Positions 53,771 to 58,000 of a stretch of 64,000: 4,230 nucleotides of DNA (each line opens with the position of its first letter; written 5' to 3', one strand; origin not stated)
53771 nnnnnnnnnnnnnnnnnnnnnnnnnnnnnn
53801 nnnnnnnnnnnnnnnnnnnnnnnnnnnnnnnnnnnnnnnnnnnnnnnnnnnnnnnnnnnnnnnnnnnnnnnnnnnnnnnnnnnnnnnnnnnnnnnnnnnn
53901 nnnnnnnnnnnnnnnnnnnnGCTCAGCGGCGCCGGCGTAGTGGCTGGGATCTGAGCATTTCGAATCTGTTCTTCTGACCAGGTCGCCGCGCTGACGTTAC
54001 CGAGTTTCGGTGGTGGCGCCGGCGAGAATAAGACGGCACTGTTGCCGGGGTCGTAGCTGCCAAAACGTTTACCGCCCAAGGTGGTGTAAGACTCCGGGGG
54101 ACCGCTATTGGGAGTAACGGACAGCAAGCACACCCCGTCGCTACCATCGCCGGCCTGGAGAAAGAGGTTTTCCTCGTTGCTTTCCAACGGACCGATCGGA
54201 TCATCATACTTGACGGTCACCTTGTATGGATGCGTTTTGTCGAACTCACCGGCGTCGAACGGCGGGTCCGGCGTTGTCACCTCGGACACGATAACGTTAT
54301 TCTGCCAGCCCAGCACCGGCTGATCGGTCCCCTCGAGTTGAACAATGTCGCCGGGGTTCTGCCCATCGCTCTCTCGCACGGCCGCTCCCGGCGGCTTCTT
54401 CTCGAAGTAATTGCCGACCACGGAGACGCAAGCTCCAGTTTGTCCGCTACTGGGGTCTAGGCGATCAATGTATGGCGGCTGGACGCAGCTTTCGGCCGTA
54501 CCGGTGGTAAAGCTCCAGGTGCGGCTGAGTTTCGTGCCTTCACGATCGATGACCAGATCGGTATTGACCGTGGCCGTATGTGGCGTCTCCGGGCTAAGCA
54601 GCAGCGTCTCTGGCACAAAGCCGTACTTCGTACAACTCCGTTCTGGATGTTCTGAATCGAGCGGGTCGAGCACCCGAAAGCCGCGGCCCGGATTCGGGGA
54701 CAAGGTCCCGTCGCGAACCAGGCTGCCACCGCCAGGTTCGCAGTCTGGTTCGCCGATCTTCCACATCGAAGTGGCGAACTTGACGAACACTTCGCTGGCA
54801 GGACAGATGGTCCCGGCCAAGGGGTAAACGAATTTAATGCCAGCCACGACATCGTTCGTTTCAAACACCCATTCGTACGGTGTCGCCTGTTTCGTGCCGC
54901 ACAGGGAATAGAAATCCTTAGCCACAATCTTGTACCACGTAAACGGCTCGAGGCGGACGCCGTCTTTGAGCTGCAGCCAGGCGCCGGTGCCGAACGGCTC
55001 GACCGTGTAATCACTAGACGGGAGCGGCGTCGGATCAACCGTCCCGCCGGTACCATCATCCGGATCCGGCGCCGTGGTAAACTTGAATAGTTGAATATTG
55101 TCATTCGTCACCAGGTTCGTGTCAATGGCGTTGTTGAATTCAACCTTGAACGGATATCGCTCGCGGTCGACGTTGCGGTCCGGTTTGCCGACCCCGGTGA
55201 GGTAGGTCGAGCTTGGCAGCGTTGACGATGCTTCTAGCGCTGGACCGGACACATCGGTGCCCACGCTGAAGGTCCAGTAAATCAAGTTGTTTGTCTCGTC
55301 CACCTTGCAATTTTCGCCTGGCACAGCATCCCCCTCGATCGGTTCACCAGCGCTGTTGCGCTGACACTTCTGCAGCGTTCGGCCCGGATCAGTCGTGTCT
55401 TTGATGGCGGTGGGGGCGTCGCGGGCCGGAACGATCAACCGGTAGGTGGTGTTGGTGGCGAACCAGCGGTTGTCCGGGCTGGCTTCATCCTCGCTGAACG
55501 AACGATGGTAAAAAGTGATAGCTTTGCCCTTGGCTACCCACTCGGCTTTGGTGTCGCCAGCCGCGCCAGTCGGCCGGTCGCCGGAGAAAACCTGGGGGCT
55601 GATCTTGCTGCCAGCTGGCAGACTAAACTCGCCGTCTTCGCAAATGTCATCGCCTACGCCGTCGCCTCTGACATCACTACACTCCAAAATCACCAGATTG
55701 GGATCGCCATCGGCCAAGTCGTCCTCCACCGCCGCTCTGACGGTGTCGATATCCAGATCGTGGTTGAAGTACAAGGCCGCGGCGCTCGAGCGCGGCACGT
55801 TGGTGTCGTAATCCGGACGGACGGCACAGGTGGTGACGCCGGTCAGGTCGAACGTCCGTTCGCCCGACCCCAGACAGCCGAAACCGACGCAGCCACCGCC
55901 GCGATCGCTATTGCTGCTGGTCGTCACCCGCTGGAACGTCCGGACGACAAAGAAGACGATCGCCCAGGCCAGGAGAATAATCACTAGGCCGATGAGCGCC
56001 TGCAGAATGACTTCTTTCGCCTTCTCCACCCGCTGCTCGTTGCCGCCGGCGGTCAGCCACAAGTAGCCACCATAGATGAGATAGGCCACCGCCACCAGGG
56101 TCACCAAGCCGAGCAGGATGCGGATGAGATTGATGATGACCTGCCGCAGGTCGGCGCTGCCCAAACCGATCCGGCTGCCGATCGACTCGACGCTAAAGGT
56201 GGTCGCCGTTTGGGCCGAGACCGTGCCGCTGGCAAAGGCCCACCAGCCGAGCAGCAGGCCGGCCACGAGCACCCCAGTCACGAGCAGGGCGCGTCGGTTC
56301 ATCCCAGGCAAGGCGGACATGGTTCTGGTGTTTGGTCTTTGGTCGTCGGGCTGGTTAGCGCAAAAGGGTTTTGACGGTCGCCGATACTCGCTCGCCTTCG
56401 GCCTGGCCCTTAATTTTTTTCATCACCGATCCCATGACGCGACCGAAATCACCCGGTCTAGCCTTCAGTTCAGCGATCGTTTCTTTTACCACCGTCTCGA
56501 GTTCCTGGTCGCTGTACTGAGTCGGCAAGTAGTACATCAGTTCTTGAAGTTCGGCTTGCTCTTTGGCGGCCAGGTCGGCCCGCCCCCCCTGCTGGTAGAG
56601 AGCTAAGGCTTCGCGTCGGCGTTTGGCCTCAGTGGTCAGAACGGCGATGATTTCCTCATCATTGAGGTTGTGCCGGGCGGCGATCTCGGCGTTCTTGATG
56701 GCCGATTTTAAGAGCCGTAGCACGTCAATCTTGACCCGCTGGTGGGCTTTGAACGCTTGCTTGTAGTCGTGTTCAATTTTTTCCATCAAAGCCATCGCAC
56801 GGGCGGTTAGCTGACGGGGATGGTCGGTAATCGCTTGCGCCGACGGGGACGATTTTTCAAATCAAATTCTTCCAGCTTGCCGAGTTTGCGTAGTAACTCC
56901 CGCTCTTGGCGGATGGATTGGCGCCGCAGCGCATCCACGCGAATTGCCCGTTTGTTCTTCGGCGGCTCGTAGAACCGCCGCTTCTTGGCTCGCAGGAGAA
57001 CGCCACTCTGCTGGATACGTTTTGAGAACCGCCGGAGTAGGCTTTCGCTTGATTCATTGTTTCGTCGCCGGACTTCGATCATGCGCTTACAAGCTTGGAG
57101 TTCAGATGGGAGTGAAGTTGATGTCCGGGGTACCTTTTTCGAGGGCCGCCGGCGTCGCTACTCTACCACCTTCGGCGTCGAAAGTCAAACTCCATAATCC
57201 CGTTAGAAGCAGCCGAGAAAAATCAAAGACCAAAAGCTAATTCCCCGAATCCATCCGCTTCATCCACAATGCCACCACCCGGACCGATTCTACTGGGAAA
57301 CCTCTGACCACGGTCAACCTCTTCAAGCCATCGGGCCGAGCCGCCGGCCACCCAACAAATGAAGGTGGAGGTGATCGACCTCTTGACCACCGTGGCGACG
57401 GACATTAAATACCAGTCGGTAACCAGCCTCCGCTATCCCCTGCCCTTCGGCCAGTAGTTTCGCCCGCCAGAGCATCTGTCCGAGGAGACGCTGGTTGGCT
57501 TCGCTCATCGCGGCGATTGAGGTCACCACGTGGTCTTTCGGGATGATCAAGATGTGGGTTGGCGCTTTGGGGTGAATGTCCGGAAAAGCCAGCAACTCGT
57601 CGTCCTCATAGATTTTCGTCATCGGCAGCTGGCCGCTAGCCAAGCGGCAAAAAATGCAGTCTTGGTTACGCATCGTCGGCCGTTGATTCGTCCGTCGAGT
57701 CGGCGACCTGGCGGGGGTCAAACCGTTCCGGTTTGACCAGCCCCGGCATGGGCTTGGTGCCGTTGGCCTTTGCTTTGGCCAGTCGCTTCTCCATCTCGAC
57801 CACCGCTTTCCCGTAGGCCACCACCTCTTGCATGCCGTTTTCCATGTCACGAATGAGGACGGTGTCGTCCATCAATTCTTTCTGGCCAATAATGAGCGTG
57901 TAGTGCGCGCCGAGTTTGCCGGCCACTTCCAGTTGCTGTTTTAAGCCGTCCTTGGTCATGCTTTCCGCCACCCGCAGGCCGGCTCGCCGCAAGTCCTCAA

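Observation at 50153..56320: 2,055-aa Cys-rich surface protein whose N-terminus is a conjugative-pilin-like (TrbC/VirB2-type) two-helix domain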

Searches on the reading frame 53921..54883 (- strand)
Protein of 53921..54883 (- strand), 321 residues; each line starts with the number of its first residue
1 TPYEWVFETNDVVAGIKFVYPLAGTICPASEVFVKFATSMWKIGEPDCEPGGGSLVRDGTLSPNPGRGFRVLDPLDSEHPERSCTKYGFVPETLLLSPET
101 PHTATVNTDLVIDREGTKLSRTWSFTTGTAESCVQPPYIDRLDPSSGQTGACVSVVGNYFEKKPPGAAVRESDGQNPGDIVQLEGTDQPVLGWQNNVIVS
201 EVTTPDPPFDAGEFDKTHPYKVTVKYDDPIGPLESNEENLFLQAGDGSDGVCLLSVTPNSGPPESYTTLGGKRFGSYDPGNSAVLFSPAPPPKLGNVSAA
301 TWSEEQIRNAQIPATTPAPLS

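Call 97: search_protein_families(library=pfam, proteins=[window:53921-54883:-], max_evalue=5)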
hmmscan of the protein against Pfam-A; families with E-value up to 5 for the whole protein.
window:53921-54883:- (321 aa): 2 families
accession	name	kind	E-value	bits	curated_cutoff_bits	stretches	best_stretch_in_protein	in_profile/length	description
PF01833.30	TIG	-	0.00017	22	20.9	2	137-215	1-61/84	IPT/TIG domain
PF00801.26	PKD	-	0.056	13.9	23.5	1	100-138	13-48/80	PKD domain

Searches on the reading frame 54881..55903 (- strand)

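Call 97: search_protein_families(library=pfam, proteins=[window:54881-55903:-], max_evalue=5)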
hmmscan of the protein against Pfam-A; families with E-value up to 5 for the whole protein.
window:54881-55903:- (341 aa): 1 family
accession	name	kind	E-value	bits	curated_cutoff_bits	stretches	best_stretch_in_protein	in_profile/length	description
PF13205.12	Big_5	-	0.048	14.8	23.6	0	32-66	15-49/105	Bacterial Ig-like domain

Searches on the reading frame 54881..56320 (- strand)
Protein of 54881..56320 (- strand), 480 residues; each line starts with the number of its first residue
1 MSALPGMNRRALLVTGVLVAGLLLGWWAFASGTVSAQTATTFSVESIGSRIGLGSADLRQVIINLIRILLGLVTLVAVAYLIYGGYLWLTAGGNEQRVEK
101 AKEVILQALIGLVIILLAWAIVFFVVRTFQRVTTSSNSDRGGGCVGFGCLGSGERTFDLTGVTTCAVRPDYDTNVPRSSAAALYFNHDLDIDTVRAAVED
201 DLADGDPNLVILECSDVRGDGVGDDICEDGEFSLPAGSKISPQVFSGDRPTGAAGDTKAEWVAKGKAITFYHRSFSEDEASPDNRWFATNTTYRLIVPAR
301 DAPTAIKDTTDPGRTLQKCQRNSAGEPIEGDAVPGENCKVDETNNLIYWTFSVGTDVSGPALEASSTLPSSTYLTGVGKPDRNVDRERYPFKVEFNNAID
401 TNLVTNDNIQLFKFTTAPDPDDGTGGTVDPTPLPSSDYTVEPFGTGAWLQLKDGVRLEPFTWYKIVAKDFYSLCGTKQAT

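Call 56: predict_structure(alignment_id=A3)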
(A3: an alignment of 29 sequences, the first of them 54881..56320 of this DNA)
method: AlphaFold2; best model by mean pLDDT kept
length: 480 residues; sequences in the alignment: 29
mean_pLDDT: 79.1   pTM: 0.65
mean pLDDT of the five models: 79.1, 78.8, 77.1, 76.1, 75.0
residues with pLDDT >= 90: 195; 70-90: 171; 50-70: 53; < 50: 61
segments of 3 or more residues with pLDDT < 50: 1-8, 32-54, 131-152, 235-238
pLDDT, mean of each block of 10 residues (from residue 1): 45 74 73 40 40 55 79 82 81 73 82 83 71 39 41 74 93 93 95 94 74 71 57 51 87 74 95 78 81 93 95 92 89 91 93 91 91 88 86 93 93 95 93 95 91 93 93 68
secondary structure, 60 per line:
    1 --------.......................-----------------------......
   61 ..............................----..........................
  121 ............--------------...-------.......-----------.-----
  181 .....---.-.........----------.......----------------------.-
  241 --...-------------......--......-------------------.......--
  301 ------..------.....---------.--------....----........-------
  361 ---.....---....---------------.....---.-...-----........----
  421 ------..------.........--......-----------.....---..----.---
elements in order: H9-31 H55-90 H95-132 E157-163 E181-185 H191-199 E210-213 E243-245 E259-264 E267-272 E292-298 E315-319 E338-341 E346-353 E364-368 H372-375 E391-395 E409-416 E438-443 E446-451 E463-467

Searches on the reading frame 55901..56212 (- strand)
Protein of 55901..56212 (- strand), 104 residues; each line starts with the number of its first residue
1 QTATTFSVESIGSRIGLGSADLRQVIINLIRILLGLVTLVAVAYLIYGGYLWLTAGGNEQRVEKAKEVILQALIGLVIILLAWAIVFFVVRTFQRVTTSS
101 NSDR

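Call 39: search_solved_structures(query=A2, max_evalue=10, show_alignments=3)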
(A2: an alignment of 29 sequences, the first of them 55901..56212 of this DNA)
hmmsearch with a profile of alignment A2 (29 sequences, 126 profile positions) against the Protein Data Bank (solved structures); distinct sequences matched with E-value up to 10: 0.

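Call 75: search_protein_representatives(alignment_id=A2)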
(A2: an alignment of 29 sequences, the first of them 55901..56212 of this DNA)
Query: 29 sequences, 126 profile positions. Proteins with E-value up to 0.001 (for the whole library): 78997; up to 1e-10: 26657; up to 1e-30: 240. The best 150 are listed.
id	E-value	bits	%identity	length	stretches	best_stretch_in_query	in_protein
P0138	3.2e-84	295.3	-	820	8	52-116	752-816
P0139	2.1e-76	270.1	-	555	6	3-116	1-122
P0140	3.2e-74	263.0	-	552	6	45-120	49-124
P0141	2.0e-60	218.5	-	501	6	46-117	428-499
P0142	6.1e-59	213.6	-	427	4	42-118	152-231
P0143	9.8e-59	213.0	-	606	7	50-115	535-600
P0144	5.4e-55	200.9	-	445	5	44-124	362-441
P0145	7.4e-53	194.0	-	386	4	16-117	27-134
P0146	4.3e-52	191.5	-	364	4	7-121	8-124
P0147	1.0e-51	190.3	-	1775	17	39-116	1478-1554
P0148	1.1e-51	190.2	-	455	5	48-121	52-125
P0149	1.5e-51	189.8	-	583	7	44-116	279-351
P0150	4.1e-49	181.9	-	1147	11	9-123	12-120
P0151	3.1e-48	179.0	-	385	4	40-120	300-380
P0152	5.5e-48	178.2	-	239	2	33-124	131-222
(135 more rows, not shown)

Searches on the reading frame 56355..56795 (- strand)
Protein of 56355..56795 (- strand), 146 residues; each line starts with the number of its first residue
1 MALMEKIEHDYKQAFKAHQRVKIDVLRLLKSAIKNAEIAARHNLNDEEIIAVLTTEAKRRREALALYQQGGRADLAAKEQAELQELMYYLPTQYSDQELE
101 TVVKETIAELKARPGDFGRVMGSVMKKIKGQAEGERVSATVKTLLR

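Call 5: search_protein_families(library=pfam, proteins=[window:56355-56795:-], max_evalue=0.01)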
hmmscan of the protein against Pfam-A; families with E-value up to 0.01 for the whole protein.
window:56355-56795:- (146 aa): 2 families
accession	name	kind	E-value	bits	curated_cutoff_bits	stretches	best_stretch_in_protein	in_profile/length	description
PF09424.15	YqeY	-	2.6e-43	148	27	1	5-145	2-143/143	Yqey-like protein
PF02637.23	GatB_Yqey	-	1.1e-05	25.7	27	1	92-145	86-148/148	GatB domain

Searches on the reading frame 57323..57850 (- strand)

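Call 5: search_protein_families(library=pfam, proteins=[window:57323-57850:-], max_evalue=0.01)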
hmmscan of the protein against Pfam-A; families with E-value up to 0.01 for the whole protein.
window:57323-57850:- (175 aa): 2 families
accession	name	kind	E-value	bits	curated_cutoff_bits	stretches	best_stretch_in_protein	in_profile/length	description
PF01230.28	HIT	-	5.7e-23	81.8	21.5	1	73-170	2-97/98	HIT domain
PF11969.13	DcpS_C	-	1.4e-21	77.5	24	1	65-167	2-101/114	Scavenger mRNA decapping enzyme C-term binding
